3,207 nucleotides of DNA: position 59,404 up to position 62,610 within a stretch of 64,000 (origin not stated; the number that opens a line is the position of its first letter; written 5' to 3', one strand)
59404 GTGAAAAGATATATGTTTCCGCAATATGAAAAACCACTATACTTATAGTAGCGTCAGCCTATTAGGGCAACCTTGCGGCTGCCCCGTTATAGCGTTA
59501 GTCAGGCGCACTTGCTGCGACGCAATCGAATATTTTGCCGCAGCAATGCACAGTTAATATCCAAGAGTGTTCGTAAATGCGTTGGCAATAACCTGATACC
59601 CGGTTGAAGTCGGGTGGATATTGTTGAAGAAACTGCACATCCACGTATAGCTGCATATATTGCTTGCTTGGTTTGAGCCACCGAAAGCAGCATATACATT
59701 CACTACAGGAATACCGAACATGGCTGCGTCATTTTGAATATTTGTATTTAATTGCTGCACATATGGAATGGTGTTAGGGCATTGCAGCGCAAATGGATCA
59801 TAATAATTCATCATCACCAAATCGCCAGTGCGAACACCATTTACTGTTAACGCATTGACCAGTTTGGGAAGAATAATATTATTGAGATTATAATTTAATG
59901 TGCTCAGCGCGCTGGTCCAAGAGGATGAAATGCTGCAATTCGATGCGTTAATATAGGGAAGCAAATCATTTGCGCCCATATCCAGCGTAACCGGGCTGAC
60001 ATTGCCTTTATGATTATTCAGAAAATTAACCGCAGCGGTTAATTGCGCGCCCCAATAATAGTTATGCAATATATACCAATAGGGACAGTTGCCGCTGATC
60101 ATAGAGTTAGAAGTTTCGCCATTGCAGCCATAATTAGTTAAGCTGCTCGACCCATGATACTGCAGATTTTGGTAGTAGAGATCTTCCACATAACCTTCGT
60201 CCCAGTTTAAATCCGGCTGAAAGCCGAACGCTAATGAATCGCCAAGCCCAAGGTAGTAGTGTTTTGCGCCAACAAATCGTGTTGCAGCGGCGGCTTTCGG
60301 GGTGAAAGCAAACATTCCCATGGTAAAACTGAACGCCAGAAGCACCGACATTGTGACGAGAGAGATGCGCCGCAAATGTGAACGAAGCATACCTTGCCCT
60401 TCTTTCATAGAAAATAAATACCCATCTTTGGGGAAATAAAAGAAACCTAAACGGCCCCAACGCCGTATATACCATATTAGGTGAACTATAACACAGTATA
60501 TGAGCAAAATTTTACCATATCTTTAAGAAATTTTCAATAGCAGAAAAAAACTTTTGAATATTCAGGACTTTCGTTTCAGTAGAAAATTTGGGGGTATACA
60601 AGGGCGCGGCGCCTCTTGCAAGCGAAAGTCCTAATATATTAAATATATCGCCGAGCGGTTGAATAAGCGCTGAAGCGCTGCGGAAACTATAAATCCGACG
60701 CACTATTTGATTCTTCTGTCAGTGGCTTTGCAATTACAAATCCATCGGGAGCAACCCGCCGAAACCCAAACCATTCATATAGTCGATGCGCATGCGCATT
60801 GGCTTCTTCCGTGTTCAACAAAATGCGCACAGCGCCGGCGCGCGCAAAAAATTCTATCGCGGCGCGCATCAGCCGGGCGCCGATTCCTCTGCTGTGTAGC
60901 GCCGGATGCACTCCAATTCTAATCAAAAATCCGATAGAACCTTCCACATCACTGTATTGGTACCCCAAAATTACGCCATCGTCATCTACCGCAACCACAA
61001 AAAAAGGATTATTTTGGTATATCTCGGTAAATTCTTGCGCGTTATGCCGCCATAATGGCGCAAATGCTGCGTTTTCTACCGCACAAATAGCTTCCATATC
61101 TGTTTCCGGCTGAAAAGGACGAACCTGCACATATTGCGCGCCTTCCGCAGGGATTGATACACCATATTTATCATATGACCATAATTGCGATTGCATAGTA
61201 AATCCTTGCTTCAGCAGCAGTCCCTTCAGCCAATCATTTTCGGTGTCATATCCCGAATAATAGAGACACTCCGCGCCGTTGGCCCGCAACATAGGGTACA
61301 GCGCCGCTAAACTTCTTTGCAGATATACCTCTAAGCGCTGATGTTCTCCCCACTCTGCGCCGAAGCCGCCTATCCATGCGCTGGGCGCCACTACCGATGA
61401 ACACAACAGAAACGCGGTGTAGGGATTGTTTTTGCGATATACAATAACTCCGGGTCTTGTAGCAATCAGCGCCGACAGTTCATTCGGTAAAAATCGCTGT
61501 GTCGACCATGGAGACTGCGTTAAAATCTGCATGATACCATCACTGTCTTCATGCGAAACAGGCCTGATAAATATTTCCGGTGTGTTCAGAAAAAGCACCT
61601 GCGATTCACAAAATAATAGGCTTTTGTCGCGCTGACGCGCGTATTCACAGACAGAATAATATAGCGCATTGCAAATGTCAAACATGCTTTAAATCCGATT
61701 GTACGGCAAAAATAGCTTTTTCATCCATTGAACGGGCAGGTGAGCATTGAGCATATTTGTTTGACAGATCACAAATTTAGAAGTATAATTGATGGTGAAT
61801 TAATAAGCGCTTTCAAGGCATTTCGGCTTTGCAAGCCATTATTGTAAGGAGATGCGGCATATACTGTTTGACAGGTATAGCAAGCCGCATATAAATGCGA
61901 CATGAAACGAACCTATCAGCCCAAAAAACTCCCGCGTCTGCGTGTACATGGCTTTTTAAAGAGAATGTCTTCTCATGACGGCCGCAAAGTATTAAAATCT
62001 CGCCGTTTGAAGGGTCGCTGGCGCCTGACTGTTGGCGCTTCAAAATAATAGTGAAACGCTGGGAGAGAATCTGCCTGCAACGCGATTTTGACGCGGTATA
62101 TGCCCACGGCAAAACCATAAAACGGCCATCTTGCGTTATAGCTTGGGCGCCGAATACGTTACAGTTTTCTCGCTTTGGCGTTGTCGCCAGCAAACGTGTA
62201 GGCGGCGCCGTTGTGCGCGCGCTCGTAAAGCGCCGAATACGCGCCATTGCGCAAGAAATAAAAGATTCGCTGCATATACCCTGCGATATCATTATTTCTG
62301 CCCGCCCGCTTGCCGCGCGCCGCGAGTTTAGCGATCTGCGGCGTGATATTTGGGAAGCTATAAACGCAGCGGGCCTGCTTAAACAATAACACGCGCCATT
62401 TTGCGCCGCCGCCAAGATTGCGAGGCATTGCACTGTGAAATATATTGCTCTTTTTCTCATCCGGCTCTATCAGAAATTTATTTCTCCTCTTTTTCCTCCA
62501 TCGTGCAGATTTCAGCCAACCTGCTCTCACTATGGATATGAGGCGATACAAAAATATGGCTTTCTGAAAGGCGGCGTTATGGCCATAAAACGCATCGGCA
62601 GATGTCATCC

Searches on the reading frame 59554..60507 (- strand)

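Call 18: search_protein_families(library=ncbifam, proteins=[window:59554-60507:-], max_evalue=1e-10)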
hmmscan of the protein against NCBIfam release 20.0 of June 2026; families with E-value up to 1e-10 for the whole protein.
window:59554-60507:- (317 aa): 0 families

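Call 44: search_protein_families(library=pfam, proteins=[window:59554-60507:-], max_evalue=0.001)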
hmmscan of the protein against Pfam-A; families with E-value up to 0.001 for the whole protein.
window:59554-60507:- (317 aa): 2 families
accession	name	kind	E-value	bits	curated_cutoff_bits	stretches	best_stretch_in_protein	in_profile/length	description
PF00657.28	Lipase_GDSL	-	3e-11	44.3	23.6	1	87-311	3-208/208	GDSL-like Lipase/Acylhydrolase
PF13472.12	Lipase_GDSL_2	-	7.1e-10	40.1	32.9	1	88-306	2-178/178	GDSL-like Lipase/Acylhydrolase family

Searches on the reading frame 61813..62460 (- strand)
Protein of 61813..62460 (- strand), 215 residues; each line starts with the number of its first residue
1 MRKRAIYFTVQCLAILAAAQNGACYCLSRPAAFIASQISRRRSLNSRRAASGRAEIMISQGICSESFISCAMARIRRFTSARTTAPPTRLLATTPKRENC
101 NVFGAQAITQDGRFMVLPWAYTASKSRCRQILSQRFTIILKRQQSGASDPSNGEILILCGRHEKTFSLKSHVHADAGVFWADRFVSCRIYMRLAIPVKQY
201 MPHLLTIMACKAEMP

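Call 44: search_protein_families(library=pfam, proteins=[window:61813-62460:-], max_evalue=0.001)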
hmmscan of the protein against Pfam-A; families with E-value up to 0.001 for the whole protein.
window:61813-62460:- (215 aa): 0 families

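Call 80: find_encoding_contigs(protein=window:61813-62460:-, flank=10000, max_places=10)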
Protein window:61813-62460:- (215 aa): 4 contigs read that carry it; 3 places shown.
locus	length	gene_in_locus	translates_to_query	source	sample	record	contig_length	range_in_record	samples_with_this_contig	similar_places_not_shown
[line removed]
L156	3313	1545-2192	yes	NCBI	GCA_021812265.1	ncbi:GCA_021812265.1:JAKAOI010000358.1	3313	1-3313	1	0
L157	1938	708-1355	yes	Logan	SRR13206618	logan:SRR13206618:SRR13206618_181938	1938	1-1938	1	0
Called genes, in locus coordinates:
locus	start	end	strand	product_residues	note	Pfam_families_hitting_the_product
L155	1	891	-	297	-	?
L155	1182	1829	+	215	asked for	-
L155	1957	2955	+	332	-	PF13302:Acetyltransf_3 (weak), PF00583:Acetyltransf_1, PF13673:Acetyltransf_10, PF13508:Acetyltransf_7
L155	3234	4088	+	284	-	PF00657:Lipase_GDSL, PF13472:Lipase_GDSL_2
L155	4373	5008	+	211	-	-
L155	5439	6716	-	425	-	-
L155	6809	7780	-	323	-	?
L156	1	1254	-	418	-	?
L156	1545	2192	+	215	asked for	-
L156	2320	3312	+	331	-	?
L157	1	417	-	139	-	?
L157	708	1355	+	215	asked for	-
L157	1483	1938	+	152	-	?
